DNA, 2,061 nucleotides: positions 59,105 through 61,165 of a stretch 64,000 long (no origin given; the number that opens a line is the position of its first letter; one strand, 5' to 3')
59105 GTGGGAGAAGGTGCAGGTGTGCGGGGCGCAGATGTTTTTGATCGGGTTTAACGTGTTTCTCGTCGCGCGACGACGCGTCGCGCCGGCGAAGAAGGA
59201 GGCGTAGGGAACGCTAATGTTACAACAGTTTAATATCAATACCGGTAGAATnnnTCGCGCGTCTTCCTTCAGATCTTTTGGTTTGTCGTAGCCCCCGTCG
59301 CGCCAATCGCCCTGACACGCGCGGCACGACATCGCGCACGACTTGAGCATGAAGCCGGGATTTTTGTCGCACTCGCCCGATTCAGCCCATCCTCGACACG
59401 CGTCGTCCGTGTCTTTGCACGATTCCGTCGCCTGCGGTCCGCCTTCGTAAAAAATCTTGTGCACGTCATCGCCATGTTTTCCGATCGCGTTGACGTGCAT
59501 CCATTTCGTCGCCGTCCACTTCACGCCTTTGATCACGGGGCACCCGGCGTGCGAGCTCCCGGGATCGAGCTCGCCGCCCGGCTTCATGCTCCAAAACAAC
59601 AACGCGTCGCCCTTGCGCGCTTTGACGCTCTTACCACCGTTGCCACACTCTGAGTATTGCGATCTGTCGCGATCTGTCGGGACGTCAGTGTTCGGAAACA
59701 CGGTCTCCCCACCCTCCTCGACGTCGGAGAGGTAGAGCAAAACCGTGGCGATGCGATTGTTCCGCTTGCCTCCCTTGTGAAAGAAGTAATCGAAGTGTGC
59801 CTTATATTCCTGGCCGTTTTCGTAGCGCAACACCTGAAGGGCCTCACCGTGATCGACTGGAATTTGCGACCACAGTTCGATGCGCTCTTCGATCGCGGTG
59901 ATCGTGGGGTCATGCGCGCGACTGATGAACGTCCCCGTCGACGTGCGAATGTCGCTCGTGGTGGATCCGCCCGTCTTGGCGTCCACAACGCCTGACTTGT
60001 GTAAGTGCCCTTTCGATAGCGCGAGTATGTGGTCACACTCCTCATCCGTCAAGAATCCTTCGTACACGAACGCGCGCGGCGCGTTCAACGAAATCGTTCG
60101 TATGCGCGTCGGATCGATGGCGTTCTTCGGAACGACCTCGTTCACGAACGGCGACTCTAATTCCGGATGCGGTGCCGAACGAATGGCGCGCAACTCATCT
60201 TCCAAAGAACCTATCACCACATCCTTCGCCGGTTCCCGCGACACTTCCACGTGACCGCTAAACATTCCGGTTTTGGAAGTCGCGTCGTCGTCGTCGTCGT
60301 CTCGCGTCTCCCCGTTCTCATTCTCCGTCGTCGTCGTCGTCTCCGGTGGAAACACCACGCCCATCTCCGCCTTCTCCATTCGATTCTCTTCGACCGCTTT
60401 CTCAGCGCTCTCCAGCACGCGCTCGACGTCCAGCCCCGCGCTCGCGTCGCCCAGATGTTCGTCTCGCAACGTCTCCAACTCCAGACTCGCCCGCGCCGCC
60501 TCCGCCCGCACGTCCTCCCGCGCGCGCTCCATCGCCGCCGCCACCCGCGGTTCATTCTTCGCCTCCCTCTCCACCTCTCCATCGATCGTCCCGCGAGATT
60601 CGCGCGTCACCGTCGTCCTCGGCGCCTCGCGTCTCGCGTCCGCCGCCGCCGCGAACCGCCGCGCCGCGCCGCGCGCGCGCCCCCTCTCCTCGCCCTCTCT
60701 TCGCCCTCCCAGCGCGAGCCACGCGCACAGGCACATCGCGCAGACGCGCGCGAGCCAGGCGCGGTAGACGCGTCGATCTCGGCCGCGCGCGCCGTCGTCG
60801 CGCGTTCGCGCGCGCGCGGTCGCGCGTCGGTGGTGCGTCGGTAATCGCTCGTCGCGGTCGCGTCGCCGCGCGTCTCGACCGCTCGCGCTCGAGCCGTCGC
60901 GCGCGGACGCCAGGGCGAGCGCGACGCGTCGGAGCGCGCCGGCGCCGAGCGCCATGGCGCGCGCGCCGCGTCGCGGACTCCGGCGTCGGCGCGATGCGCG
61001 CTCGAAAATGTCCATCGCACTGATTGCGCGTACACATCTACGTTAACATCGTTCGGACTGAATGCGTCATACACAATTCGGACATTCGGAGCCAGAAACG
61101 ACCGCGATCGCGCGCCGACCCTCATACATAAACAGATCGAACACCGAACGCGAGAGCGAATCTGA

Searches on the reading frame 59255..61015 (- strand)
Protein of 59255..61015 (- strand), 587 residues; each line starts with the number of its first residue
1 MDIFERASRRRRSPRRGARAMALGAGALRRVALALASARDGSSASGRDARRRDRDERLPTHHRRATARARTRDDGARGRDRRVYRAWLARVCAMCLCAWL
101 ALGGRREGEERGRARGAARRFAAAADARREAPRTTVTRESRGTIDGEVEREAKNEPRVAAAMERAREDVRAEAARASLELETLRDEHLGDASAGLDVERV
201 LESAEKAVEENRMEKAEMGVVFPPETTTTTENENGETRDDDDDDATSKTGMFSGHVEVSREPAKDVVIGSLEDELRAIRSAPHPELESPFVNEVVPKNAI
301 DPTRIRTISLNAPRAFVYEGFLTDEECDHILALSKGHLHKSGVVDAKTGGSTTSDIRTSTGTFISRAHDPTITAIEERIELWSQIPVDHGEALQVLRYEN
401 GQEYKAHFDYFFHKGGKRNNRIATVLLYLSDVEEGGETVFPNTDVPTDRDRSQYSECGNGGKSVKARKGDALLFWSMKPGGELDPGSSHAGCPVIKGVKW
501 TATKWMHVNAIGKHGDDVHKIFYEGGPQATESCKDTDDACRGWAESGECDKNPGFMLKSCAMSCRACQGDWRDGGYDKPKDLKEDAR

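Call 71: search_protein_families(library=pfam, proteins=[window:59255-61015:-], max_evalue=0.001)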
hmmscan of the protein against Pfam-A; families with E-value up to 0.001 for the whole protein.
window:59255-61015:- (587 aa): 3 families
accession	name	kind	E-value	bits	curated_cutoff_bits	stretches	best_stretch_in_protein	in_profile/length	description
PF13640.12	2OG-FeII_Oxy_3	-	1.6e-18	67.9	27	1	393-507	1-98/98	2OG-Fe(II) oxygenase superfamily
PF03171.26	2OG-FeII_Oxy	-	4.4e-06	27.4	23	1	391-507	2-100/101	2OG-Fe(II) oxygenase superfamily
PF01549.29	ShK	-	6.6e-05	23.8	20.9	1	532-567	1-37/37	ShK domain-like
